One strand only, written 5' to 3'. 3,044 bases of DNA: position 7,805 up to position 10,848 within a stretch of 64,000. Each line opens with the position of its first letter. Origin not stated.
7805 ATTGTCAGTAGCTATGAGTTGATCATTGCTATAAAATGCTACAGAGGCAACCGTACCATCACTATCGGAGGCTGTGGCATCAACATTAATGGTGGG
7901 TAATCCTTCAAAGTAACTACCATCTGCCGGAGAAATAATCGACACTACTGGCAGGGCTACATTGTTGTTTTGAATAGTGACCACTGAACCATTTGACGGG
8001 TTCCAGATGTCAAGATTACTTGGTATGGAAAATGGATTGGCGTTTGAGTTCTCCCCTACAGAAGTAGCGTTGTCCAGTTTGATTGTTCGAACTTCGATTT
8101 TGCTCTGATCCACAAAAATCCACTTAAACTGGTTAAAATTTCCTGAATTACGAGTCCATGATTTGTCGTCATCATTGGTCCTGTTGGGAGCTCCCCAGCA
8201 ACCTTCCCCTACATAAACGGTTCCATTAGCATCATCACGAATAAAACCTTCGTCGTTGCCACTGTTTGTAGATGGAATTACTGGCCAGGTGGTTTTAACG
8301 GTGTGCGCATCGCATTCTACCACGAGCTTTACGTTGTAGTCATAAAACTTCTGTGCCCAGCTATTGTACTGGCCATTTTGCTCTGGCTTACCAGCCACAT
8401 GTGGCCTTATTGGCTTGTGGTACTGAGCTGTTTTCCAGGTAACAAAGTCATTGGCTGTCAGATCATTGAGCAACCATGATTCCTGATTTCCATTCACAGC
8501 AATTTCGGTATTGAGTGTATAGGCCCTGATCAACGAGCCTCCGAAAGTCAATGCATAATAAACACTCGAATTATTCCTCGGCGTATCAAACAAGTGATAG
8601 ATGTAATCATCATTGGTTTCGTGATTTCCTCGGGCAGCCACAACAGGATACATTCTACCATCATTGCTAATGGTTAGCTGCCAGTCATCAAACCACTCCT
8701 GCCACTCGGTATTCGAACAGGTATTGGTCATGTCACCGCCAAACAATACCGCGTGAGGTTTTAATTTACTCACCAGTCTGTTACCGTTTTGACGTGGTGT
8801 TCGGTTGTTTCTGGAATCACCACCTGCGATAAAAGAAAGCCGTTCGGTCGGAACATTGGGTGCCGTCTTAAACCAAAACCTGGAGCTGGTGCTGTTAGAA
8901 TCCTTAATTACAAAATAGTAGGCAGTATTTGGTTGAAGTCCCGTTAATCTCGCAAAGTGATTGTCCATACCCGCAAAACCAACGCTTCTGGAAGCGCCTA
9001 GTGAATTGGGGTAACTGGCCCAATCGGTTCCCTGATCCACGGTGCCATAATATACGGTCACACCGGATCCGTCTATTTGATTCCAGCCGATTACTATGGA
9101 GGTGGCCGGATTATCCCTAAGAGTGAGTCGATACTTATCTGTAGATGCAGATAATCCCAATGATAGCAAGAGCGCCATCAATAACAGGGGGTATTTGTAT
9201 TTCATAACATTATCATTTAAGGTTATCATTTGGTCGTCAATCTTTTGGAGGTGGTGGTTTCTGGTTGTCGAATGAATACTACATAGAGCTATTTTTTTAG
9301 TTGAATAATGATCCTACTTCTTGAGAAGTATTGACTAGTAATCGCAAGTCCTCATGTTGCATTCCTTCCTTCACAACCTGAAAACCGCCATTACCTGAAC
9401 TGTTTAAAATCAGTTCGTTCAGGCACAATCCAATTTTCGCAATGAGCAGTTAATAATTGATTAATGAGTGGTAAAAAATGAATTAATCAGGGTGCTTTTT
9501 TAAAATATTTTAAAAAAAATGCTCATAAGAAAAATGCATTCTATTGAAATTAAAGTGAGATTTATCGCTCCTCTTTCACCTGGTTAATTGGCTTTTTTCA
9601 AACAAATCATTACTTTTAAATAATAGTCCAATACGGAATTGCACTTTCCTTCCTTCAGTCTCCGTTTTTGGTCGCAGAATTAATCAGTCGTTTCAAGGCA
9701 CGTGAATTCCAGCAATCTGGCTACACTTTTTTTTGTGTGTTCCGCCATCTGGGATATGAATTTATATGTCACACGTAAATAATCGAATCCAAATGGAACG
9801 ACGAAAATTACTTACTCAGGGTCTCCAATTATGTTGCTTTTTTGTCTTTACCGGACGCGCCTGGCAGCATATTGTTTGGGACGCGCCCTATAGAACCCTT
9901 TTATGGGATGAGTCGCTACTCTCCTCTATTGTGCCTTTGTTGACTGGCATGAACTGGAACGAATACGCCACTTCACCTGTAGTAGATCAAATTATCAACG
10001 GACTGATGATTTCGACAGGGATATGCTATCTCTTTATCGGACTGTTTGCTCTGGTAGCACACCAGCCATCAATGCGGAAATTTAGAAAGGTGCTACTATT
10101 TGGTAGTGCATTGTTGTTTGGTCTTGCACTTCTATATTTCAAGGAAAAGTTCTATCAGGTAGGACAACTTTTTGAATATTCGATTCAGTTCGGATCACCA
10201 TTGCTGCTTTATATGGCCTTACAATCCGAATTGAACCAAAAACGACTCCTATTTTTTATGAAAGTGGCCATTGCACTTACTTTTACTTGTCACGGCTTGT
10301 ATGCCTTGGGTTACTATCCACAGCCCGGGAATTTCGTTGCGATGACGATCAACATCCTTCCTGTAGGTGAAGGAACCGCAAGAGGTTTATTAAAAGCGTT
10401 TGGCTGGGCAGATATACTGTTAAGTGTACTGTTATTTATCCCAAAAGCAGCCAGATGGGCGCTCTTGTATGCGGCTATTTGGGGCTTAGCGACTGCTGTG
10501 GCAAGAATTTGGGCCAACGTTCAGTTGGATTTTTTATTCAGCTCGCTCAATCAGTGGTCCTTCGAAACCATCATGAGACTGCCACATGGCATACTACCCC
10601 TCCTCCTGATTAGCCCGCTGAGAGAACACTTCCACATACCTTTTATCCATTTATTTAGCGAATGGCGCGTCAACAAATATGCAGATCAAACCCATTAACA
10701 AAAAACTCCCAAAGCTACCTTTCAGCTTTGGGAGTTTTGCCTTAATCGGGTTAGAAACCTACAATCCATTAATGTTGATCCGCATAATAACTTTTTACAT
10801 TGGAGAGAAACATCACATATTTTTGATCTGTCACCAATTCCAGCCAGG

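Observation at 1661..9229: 2522-aa secreted mosaic with three putative catalytic domains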

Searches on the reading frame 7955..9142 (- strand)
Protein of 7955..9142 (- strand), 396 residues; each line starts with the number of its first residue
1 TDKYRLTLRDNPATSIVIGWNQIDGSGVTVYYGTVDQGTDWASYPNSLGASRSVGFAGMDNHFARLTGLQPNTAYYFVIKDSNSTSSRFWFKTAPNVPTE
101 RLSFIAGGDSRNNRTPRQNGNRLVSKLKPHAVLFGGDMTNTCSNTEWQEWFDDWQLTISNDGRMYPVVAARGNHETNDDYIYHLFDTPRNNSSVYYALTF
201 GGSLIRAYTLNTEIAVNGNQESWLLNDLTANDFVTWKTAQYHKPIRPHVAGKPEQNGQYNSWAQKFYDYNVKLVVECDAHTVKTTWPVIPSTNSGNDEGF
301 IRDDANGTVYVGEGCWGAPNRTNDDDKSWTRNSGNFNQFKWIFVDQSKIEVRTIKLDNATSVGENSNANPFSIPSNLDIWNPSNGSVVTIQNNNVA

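Call 9: search_solved_structures(query=window:7955-9142:-, max_evalue=1, show_alignments=1)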
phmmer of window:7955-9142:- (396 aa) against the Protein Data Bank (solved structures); distinct sequences matched with E-value up to 1: 3.
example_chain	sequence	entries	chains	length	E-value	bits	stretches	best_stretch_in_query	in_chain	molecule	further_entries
6git_A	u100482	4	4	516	0.086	14.9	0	61-97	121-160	Purple acid phosphatase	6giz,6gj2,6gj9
6gja_A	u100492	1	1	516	0.087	14.9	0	61-97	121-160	Purple acid phosphatase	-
9z3t_A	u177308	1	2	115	0.91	11.6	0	17-97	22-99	Inhibin beta B chain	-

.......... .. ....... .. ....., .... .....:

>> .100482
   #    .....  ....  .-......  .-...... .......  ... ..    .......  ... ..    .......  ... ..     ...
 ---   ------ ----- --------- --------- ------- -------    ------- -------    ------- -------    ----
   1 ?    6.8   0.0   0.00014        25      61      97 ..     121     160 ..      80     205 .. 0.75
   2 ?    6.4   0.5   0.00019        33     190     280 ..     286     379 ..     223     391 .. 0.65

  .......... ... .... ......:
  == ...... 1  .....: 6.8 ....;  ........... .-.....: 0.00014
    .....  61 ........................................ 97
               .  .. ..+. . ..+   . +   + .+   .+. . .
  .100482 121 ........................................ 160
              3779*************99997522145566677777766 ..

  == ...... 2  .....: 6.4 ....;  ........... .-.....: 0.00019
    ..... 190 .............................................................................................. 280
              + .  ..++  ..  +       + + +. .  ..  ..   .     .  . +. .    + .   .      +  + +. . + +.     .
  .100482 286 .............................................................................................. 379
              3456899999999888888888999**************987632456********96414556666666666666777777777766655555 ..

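Call 52: search_solved_structures(query=A3, max_evalue=1, show_alignments=2)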
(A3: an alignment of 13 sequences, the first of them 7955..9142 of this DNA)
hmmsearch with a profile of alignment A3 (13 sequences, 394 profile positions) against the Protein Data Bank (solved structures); distinct sequences matched with E-value up to 1: 12.
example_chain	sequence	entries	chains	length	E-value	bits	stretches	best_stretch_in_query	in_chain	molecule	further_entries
6gja_A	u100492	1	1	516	2.5e-10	43.2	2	151-286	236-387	Purple acid phosphatase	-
6git_A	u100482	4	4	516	2.8e-10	43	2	151-286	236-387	Purple acid phosphatase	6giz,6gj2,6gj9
3p4l_A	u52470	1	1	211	0.051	15.9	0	49-95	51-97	Neogenin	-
4bq6_A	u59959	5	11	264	0.084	15.1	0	64-97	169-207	NEOGENIN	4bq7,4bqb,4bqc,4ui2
4n68_A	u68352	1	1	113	0.1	14.8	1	35-84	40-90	Contactin-5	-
4urt_B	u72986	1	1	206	0.11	14.8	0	46-97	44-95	NETRIN RECEPTOR DCC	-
5x83_B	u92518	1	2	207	0.11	14.7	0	46-97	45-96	Netrin receptor DCC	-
6z3m_E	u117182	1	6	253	0.14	14.4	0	50-94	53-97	Neogenin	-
4eiz_C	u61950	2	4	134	0.2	13.9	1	14-96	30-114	Nb113 Camel antibody fragment | Nb113 camelid antibody fragment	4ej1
7u08_A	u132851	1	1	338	0.21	13.8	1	19-80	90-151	Receptor-type tyrosine-protein phosphatase eta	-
8oty_A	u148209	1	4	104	0.44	12.8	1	11-85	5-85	Titin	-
5e52_A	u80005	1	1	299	0.66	12.2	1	35-84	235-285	Contactin-5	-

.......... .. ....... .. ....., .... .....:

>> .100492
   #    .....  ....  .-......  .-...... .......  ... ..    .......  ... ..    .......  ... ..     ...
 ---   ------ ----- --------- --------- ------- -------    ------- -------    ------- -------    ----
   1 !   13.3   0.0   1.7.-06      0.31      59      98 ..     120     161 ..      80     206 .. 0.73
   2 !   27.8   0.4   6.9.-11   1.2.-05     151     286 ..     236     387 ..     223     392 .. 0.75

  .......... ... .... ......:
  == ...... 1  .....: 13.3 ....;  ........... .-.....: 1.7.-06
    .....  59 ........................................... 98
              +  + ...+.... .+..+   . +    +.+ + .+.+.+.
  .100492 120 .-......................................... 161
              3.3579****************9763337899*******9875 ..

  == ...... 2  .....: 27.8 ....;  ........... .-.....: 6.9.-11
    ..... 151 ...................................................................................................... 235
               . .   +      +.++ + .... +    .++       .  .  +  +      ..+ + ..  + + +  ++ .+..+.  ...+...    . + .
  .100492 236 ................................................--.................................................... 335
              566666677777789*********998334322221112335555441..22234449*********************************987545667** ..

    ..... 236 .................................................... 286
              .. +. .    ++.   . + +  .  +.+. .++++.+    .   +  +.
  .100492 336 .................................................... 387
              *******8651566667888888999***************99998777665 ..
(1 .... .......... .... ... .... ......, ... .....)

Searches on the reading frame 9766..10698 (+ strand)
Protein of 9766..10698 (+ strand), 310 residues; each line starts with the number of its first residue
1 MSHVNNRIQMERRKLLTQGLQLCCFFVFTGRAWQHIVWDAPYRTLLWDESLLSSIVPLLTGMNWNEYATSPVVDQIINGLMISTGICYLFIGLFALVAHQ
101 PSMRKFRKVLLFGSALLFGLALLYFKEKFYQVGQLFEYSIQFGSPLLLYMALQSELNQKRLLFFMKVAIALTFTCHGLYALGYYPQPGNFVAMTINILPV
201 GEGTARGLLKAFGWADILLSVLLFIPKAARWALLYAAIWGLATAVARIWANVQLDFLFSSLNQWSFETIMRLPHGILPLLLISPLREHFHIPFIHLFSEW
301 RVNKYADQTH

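Call 17: search_protein_families(library=pfam, proteins=[window:9766-10698:+], max_evalue=0.001)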
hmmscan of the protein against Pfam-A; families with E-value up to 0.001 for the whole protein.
window:9766-10698:+ (310 aa): 0 families

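Call 85: search_protein_families(library=pfam, proteins=[window:9766-10698:+], max_evalue=0.5)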
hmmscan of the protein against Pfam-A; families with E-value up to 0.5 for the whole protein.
window:9766-10698:+ (310 aa): 4 families
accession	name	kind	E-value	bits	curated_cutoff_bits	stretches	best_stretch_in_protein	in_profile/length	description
PF13781.11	DoxX_3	-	0.0046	17.9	25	1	171-253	2-82/102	DoxX-like family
PF09925.14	DUF2157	-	0.012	15.8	32.4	1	85-138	72-125/146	Predicted membrane protein (DUF2157)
PF07291.16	MauE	-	0.14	12.9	27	1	160-250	3-90/128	Methylamine utilisation protein MauE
PF22167.2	PH0730-like_N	-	0.14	12.8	30.2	1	197-220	24-47/60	PH0730-like, N-terminal domain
